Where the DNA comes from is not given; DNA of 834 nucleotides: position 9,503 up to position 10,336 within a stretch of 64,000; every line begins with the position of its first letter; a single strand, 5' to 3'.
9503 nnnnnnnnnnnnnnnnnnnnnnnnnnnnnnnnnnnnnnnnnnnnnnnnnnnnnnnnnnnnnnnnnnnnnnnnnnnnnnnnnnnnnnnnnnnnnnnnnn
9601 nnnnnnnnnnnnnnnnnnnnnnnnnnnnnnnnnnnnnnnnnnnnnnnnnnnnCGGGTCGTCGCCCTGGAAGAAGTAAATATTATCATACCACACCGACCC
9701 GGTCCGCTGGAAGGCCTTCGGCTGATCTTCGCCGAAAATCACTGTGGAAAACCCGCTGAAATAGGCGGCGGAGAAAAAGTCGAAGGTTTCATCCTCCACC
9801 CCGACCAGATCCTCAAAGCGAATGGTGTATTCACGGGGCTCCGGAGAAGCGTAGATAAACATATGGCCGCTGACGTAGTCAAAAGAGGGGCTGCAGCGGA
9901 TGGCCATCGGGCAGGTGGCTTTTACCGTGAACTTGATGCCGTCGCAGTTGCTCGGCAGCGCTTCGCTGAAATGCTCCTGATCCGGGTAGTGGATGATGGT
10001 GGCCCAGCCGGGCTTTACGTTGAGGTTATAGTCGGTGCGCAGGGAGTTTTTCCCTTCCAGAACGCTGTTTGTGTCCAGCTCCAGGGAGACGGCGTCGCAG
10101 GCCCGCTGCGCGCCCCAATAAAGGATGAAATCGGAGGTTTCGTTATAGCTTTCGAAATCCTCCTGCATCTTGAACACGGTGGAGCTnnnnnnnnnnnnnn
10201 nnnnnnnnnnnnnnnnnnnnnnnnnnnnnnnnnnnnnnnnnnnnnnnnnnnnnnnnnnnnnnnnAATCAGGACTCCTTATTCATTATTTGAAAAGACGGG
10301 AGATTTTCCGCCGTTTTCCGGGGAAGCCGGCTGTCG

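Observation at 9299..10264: One CBM-like module family recurs in three contexts: membrane-anchored, multi-copy secreted, and fused to a transcription factor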

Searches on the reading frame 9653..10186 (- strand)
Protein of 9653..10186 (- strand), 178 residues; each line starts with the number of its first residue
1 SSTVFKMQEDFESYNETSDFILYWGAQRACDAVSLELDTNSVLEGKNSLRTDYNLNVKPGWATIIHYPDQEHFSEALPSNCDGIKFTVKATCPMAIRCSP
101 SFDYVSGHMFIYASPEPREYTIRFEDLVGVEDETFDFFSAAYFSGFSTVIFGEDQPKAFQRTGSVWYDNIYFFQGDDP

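Call 19: find_homologous_proteins(query=window:9653-10186:-, max_evalue=0.01)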
Query seq(178 aa) (178 aa): 2 proteins with E <= 0.01 among 10 candidates.
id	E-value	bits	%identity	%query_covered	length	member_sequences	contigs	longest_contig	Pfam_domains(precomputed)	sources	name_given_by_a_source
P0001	8.8e-68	246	65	99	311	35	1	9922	PF03425.20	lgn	-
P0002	3.2e-60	221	69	80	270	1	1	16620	-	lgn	-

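Call 22: search_protein_families(library=pfam, proteins=[P0001, P0002, window:9653-10186:-], max_evalue=10)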
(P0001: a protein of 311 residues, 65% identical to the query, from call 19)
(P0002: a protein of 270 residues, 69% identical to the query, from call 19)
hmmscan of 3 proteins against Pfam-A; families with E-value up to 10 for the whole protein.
P0001 (311 aa): 7 families
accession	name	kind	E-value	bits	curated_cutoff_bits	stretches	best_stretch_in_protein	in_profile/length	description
PF03425.19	CBM_11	-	1.7e-05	25.4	27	1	28-121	8-91/182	Carbohydrate binding domain (family 11)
PF05283.16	MGC-24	-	0.00049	20.9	28.5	1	203-303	28-127/140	Multi-glycosylated core protein 24 (MGC-24), sialomucin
PF17870.6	Insulin_TMD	-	0.022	15.3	33.4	1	271-311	7-46/47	Insulin receptor trans-membrane segment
PF14283.11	CD1107-like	-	0.12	12.7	26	1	229-307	81-156/158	Mobile element protein CD1107-like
PF01456.22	Mucin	-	0.3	11.5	34.7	1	221-288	48-122/143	Mucin-like glycoprotein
PF03229.18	Alpha_GJ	-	0.5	11.4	21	1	221-298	29-106/126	Alphavirus glycoprotein J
PF06679.17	DUF1180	-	5.5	7.9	27.7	1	216-291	37-113/167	Membrane protein FAM174-like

P0002 (270 aa): 7 families
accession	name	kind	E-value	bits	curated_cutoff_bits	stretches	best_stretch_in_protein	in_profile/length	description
PF05808.16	Podoplanin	-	0.0078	16.9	30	1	153-259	27-130/135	Podoplanin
PF14283.11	CD1107-like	-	0.026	14.9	26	1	184-256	90-153/158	Mobile element protein CD1107-like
PF11384.13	DUF3188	-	0.13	12.3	24.6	1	226-246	21-41/50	Protein of unknown function (DUF3188)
PF10661.14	EssA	-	0.24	11.7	24.1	1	213-247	105-138/147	WXG100 protein secretion system (Wss), protein EssA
PF05283.16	MGC-24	-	0.44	11.3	28.5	1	166-256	42-128/140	Multi-glycosylated core protein 24 (MGC-24), sialomucin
PF06679.17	DUF1180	-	1.1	10.2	27.7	1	148-243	23-115/167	Membrane protein FAM174-like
PF03229.18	Alpha_GJ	-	2.5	9.1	21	1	185-252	36-106/126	Alphavirus glycoprotein J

seq(178 aa): 0 families

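Call 31: search_solved_structures(query=A2, max_evalue=10)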
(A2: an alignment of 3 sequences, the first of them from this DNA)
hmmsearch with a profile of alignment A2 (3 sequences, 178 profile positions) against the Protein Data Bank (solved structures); distinct sequences matched with E-value up to 10: 4.
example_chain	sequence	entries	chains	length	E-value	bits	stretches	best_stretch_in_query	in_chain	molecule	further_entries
6er4_A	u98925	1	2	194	0.053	16.3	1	80-158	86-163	BNR/Asp-box repeat protein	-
6er2_A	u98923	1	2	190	0.06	16.2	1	80-158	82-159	BNR/Asp-box repeat protein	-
6er3_A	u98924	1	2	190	0.061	16.2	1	80-158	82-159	BNR/Asp-box repeat protein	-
8zac_A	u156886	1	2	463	1.2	12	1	122-175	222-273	Alpha-ionylideneethane synthase aba3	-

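Call 38: predict_structure(alignment_id=A2)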
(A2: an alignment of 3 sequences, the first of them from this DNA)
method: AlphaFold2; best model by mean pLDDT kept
length: 178 residues; sequences in the alignment: 3
mean_pLDDT: 35.7   pTM: 0.35
mean pLDDT of the five models: 35.7, 34.8, 34.0, 33.2, 33.1
residues with pLDDT >= 90: 0; 70-90: 0; 50-70: 13; < 50: 165
segments of 3 or more residues with pLDDT < 50: 1-83, 91-115, 123-178
pLDDT, mean of each block of 10 residues (from residue 1): 25 32 23 25 30 31 34 35 50 45 37 49 47 36 29 32 42 40
secondary structure, 60 per line:
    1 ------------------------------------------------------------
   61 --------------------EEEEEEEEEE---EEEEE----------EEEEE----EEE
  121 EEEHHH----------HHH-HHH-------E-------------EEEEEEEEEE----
elements in order: E81-90 E94-98 E109-113 E118-123 E165-174
